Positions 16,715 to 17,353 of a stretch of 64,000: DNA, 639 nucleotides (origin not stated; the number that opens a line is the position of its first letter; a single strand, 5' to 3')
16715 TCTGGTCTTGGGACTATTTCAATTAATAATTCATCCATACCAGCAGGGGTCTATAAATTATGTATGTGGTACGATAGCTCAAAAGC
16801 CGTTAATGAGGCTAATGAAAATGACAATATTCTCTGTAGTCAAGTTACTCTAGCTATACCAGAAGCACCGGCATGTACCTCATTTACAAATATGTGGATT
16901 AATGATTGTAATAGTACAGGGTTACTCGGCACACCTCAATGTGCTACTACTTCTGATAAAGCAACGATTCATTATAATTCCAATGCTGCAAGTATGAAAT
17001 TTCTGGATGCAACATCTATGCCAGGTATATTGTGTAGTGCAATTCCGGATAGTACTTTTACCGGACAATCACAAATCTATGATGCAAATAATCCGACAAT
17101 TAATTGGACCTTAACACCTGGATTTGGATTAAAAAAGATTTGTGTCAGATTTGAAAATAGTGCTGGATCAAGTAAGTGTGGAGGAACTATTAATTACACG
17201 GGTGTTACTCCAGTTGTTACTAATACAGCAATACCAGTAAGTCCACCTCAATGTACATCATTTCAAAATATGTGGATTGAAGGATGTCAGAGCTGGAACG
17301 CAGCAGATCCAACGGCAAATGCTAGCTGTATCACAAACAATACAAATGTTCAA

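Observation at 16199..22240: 2013-aa Pmp-repeat adhesin with a >95% identical internal segmental duplication and a novel 4-Cys module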

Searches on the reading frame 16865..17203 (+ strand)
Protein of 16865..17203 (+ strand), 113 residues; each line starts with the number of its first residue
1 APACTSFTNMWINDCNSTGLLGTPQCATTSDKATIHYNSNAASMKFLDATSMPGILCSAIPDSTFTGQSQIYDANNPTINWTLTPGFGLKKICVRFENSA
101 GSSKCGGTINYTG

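Call 10: find_homologous_proteins(query=A1, max_evalue=0.001)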
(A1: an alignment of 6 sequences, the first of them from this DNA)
Query A1 (6 sequences): 591 candidates shared short words with the query, none scored E <= 0.001.

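Call 11: search_solved_structures(query=A1, max_evalue=10)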
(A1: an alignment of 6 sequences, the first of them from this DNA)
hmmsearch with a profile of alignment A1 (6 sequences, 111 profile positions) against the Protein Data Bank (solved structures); distinct sequences matched with E-value up to 10: 3.
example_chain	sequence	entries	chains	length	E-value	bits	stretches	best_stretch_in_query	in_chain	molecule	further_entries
6n4v_Af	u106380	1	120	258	0.59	13.6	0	27-54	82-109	Coat protein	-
4q5w_A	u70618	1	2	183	1.5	12.3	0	29-73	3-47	Maternal protein tudor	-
9mc2_A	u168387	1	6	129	3.5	11.1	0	74-109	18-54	Microtubule-associated protein tau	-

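Call 22: predict_structure(alignment_id=A1)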
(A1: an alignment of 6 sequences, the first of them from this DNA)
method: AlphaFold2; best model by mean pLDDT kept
length: 113 residues; sequences in the alignment: 6
mean_pLDDT: 77.9   pTM: 0.70
mean pLDDT of the five models: 77.9, 76.7, 75.8, 75.4, 74.3
residues with pLDDT >= 90: 4; 70-90: 89; 50-70: 16; < 50: 4
segments of 3 or more residues with pLDDT < 50: 19-22
pLDDT, mean of each block of 10 residues (from residue 1): 67 63 67 78 86 85 80 78 79 88 85 76
secondary structure, 60 per line:
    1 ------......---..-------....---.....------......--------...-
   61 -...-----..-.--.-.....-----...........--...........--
elements in order: E10-12 E25-28 E32-36 E43-48 E78-82 E88-98 E101-111

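Call 24: search_protein_representatives(alignment_id=A1)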
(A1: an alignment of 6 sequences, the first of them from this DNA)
Query: 6 sequences, 111 profile positions. Proteins with E-value up to 0.001 (for the whole library): 193; up to 1e-10: 49; up to 1e-30: 4. The best 150 are listed.
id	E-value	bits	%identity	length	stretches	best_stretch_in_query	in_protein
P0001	1.2e-297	981.9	-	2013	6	1-110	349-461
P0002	7.1e-51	187.2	-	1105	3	1-110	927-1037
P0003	1.1e-36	141.6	-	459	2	3-110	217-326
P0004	2.2e-33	130.9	-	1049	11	38-109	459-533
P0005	1.1e-26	109.3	-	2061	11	68-109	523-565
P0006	1.6e-26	108.8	-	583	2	1-109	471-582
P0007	1.3e-22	96.2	-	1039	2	3-109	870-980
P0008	7.3e-20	87.4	-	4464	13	38-101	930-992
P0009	2.3e-19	85.8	-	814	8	63-100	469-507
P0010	8.6e-19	83.9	-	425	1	1-109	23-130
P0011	1.3e-18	83.4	-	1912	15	54-101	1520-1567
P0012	1.4e-18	83.3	-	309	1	2-110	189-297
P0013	2.5e-16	76.0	-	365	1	1-109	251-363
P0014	2.5e-15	72.8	-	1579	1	2-109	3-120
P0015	1.1e-14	70.7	-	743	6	38-100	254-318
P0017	1.5e-14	70.3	-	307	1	4-109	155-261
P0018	2.1e-14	69.8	-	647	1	2-109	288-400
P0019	3.0e-14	69.3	-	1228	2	4-109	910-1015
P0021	6.1e-14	68.3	-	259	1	1-109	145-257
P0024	3.3e-13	65.9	-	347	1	2-108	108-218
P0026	4.0e-13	65.7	-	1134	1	2-109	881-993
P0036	3.9e-12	62.5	-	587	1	2-110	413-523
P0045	3.9e-11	59.3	-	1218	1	1-105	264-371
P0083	7.6e-08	48.7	-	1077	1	3-108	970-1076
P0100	5.8e-07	45.9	-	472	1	2-110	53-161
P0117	5.8e-06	42.6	-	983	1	1-109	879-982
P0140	5.4e-05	39.5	-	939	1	3-110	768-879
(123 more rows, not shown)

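Call 26: search_protein_families(library=pfam, proteins=[P0002, P0003, P0004, P0005, P0006, P0007, P0009, P0010, P0012, P0015], max_evalue=0.01)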
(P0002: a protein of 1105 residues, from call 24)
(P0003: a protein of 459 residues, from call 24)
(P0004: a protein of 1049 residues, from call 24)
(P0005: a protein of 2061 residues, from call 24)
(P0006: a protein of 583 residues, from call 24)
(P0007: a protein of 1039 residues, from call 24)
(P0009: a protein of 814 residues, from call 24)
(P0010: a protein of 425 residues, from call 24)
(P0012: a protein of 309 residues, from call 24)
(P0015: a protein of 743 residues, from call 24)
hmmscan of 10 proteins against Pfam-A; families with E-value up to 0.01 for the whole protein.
P0002 (1105 aa): 2 families
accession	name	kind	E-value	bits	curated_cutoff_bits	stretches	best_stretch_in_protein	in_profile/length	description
PF15892.11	BNR_4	-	2.4e-09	37.4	27.3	1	115-400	18-268/272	BNR repeat-containing family member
PF00404.24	Dockerin_1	-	0.003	18.2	22.9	1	1052-1098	2-51/57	Dockerin type I domain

P0003 (459 aa): 0 families

P0004 (1049 aa): 9 families
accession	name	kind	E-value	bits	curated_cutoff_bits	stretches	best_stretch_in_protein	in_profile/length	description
PF19077.6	Big_13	-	6.3e-33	113.8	27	1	941-997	41-102/102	Bacterial Ig-like domain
PF08198.17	Thymopoietin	-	1.6e-14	53.7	28.6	0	502-515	25-38/48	Thymopoietin protein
PF08363.15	GbpC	-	2.3e-13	50.8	27.2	0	422-462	2-41/307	Glucan-binding protein C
PF13285.11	DUF4073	-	6.4e-13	49.1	28.8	0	769-797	117-142/157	Domain of unknown function (DUF4073)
PF22815.2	CatAgl_D1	-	2.5e-07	31.3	27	0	436-464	123-151/159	Alpha-1,3-glucanase catalytic domain D1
PF05818.17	TraT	-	3.2e-06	27.5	31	0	783-815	16-48/214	Enterobacterial TraT complement resistance protein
PF24306.1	THSD1_N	-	9.5e-06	25.7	27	0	696-722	15-41/100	THSD1 N-terminal domain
PF19408.5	PKD_6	-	0.00034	21.4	25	0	940-993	11-71/82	PKD-like domain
PF16370.11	MetallophosC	-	0.0058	17.2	29.7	0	951-985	132-166/168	C terminal of Calcineurin-like phosphoesterase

P0005 (2061 aa): 11 families
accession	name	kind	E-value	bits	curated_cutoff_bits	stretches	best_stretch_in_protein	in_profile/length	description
PF19077.6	Big_13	-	1.8e-18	67.3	27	0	624-658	63-102/102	Bacterial Ig-like domain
PF17957.7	Big_7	-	6e-18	65.7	24.1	0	1023-1089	1-68/70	Bacterial Ig domain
PF13750.12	Big_3_3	-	4.1e-10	40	27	0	1448-1489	14-56/157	Bacterial Ig-like domain (group 3)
PF24893.1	DUF7743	-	5.2e-08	33.1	27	0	1580-1608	15-43/120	Domain of unknown function (DUF7743)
PF12245.14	Big_3_2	-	7.1e-08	33.1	23.3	0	1733-1753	94-114/122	Bacterial Ig-like domain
PF13860.13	FlgD_ig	-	9.6e-08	32.3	27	1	1993-2049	21-76/79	FlgD Ig-like domain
PF18962.6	Por_Secre_tail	-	6.7e-06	26.7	27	1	1977-2059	2-75/75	Secretion system C-terminal sorting domain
PF02494.22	HYR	-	2.8e-05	24.8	21.7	0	1449-1472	57-80/81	HYR domain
PF08198.17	Thymopoietin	-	0.0011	19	28.6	0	536-549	26-39/48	Thymopoietin protein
PF13688.12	Reprolysin_5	-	0.0047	17.6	27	0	186-278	11-109/196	Metallo-peptidase family M12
PF09136.16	Glucodextran_B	-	0.0068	16.7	27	0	626-657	51-82/83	Glucodextranase, domain B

P0006 (583 aa): 0 families

P0007 (1039 aa): 4 families
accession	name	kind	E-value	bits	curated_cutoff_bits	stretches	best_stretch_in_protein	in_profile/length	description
PF02278.25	Lyase_8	-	3.5e-69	233.6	27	1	367-618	1-253/254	Polysaccharide lyase family 8, super-sandwich domain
PF08124.17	Lyase_8_N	-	2.8e-16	60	24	1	47-334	20-322/323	Polysaccharide lyase family 8, N terminal alpha-helical domain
PF02884.22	Lyase_8_C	-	4.3e-10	40.3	22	1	634-700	2-68/69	Polysaccharide lyase family 8, C-terminal beta-sandwich domain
PF00404.24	Dockerin_1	-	0.0014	19.2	22.9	1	986-1031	1-50/57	Dockerin type I domain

P0009 (814 aa): 2 families
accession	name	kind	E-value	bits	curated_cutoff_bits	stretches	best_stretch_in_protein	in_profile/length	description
PF25300.1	Fn3_Dep-1_3rd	-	1.2e-06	28.7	26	0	678-718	14-56/85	Dep-1 third Fn3-like domain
PF01106.22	NifU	-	5.3e-06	26.9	27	0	591-613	26-48/67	NifU-like domain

P0010 (425 aa): 2 families
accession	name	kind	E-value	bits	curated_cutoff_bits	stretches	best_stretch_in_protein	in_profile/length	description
PF18998.6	Flg_new_2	-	6.1e-07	29.8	23.6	1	242-319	2-72/73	Divergent InlB B-repeat domain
PF00041.27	fn3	-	0.0022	18.6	25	1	145-228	10-76/84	Fibronectin type III domain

P0012 (309 aa): 0 families

P0015 (743 aa): 6 families
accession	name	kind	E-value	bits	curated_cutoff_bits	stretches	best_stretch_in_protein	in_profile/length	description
PF19077.6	Big_13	-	3e-15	57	27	0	247-329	17-101/102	Bacterial Ig-like domain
PF06739.17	SBBP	-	4e-12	46.3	20.5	1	23-59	1-38/38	Beta-propeller repeat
PF08198.17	Thymopoietin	-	1.3e-07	31.6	28.6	0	669-682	25-38/48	Thymopoietin protein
PF13285.11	DUF4073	-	1.4e-06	28.5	28.8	0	471-499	117-142/157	Domain of unknown function (DUF4073)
PF08363.15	GbpC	-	3.7e-05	23.9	27.2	0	310-350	2-41/307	Glucan-binding protein C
PF22815.2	CatAgl_D1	-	0.00077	19.9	27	0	324-352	123-151/159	Alpha-1,3-glucanase catalytic domain D1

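Call 32: find_encoding_contigs(protein=P0001, flank=3000, max_places=5)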
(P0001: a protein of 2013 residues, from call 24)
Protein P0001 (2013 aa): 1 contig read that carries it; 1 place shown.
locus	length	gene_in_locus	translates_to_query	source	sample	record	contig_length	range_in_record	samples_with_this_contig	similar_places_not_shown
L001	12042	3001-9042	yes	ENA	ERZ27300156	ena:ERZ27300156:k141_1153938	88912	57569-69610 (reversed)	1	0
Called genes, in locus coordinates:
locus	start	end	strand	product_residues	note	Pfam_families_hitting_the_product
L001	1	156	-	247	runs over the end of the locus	PF00106:adh_short, PF08659:KR, PF13561:adh_short_C2, PF23441:SDR (weak)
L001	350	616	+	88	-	PF04014:MazE_antitoxin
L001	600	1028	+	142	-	PF01850:PIN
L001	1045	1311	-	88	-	PF00830:Ribosomal_L28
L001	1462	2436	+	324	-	PF10432:bact-PGI_C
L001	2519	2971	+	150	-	-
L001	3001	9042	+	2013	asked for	-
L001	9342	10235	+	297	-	PF00291:PALP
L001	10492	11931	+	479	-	PF01406:tRNA-synt_1e, PF01921:tRNA-synt_1f (faint), PF09334:tRNA-synt_1g (weak), PF23493:CysS_C (weak)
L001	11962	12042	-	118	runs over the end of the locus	-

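Call 33: list_cluster_members(proteins=[P0001, P0002, P0003, P0007, P0010, P0012, P0014, P0006])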
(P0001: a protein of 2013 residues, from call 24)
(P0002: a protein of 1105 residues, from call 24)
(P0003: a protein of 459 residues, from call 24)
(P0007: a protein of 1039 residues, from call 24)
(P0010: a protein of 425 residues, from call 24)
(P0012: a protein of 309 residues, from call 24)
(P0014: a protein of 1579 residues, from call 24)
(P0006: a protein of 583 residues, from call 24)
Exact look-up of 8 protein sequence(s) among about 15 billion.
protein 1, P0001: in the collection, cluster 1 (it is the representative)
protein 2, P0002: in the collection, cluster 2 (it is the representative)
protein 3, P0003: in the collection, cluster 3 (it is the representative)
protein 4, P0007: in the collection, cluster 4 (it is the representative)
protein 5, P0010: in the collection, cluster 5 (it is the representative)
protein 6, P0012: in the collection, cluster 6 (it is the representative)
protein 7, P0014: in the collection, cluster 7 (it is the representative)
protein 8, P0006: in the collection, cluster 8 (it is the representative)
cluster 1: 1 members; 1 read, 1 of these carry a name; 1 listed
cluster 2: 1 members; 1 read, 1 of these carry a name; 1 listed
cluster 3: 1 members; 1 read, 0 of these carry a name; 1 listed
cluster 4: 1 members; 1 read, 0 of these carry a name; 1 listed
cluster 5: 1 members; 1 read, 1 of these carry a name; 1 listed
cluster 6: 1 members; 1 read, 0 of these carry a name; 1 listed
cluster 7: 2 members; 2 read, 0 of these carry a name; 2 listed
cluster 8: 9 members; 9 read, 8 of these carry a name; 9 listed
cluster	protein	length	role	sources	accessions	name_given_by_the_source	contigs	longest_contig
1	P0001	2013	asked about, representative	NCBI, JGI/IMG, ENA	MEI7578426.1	MAG: choice-of-anchor Q domain-containing protein [bacterium]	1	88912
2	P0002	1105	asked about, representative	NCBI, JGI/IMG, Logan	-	hypothetical protein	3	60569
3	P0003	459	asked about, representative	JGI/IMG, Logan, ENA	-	-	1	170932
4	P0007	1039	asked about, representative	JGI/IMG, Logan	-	-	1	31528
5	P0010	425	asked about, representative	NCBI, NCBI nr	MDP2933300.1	MAG: hypothetical protein Q8N81_04175, partial [bacterium] | hypothetical protein [bacterium]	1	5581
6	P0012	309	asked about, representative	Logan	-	-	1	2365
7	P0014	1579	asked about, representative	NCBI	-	-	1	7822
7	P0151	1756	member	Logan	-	-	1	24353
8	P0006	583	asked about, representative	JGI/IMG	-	hypothetical protein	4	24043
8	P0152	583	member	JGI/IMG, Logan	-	hypothetical protein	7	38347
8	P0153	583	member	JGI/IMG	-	hypothetical protein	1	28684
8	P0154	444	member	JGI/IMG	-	hypothetical protein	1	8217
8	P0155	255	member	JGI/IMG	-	hypothetical protein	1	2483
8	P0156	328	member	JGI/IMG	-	hypothetical protein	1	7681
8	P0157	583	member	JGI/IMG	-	hypothetical protein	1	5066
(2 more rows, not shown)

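Call 37: search_protein_families(library=pfam, alignment_id=A2, max_evalue=0.0001)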
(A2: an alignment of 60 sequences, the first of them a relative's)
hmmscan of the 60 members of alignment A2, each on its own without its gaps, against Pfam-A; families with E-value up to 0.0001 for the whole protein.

A. member 1, P0002 (1105 aa): 1 family
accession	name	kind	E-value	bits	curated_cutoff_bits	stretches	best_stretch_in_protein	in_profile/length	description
PF15892.11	BNR_4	-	2.4e-09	37.4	27.3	1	115-400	18-268/272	BNR repeat-containing family member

B. families by the number of members that match (of 60 scanned): 14 families
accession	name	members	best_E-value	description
PF15892.11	BNR_4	4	1.6e-11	BNR repeat-containing family member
PF00404.24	Dockerin_1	4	1.8e-08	Dockerin type I domain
PF02278.25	Lyase_8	2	9.2e-70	Polysaccharide lyase family 8, super-sandwich domain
PF02884.22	Lyase_8_C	2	3.8e-19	Polysaccharide lyase family 8, C-terminal beta-sandwich domain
PF08124.17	Lyase_8_N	2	2.8e-16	Polysaccharide lyase family 8, N terminal alpha-helical domain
PF03372.29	Exo_endo_phos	1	3.5e-13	Endonuclease/Exonuclease/phosphatase family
PF09471.16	Peptidase_M64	1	3.6e-13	IgA Peptidase M64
PF13946.11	DUF4214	1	1.1e-12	Domain of unknown function (DUF4214)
PF12708.12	Pect-lyase_RHGA_epim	1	1.4e-11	Rhamnogalacturonase A/epimerase, pectate lyase-like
PF07143.17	CrtC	1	7.1e-10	CrtC N-terminal lipocalin domain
PF13385.13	Laminin_G_3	1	8.6e-10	Concanavalin A-like lectin/glucanases superfamily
PF00963.24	Cohesin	1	3.8e-09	Cohesin domain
PF16656.11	Pur_ac_phosph_N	1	1.3e-07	Purple acid Phosphatase, N-terminal domain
PF18998.6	Flg_new_2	1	6.1e-07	Divergent InlB B-repeat domain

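Call 45: search_protein_families(library=pfam, proteins=[P0100, P0014, P0019, P0026, P0045, P0083, P0117, P0140], max_evalue=0.01)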
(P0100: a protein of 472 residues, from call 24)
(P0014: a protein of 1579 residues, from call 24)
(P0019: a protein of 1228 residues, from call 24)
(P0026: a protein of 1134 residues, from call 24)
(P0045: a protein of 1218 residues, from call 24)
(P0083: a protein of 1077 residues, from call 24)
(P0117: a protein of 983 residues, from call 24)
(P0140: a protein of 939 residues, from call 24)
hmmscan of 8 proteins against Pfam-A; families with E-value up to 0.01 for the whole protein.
P0100 (472 aa): 1 family
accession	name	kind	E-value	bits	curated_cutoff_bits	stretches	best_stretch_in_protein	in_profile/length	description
PF00404.24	Dockerin_1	-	0.0047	17.5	22.9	0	418-465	2-51/57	Dockerin type I domain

P0014 (1579 aa): 0 families

P0019 (1228 aa): 0 families

P0026 (1134 aa): 3 families
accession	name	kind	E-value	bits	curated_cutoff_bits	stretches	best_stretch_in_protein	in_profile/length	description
PF13946.11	DUF4214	-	1.1e-12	48.2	23.2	1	1058-1123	3-69/72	Domain of unknown function (DUF4214)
PF12708.12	Pect-lyase_RHGA_epim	-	1.4e-11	45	27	1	107-170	6-72/213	Rhamnogalacturonase A/epimerase, pectate lyase-like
PF05048.19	NosD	-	0.00098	19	23.6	0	406-509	56-161/212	Periplasmic copper-binding protein (NosD)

P0045 (1218 aa): 0 families

P0083 (1077 aa): 0 families

P0117 (983 aa): 0 families

P0140 (939 aa): 3 families
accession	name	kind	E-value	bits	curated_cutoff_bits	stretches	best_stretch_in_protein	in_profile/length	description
PF02278.25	Lyase_8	-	9.2e-70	235.5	27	1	411-665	1-254/254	Polysaccharide lyase family 8, super-sandwich domain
PF02884.22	Lyase_8_C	-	3.8e-19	69.3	22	1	679-739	1-69/69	Polysaccharide lyase family 8, C-terminal beta-sandwich domain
PF08124.17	Lyase_8_N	-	6.7e-13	48.9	24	1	89-362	30-305/323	Polysaccharide lyase family 8, N terminal alpha-helical domain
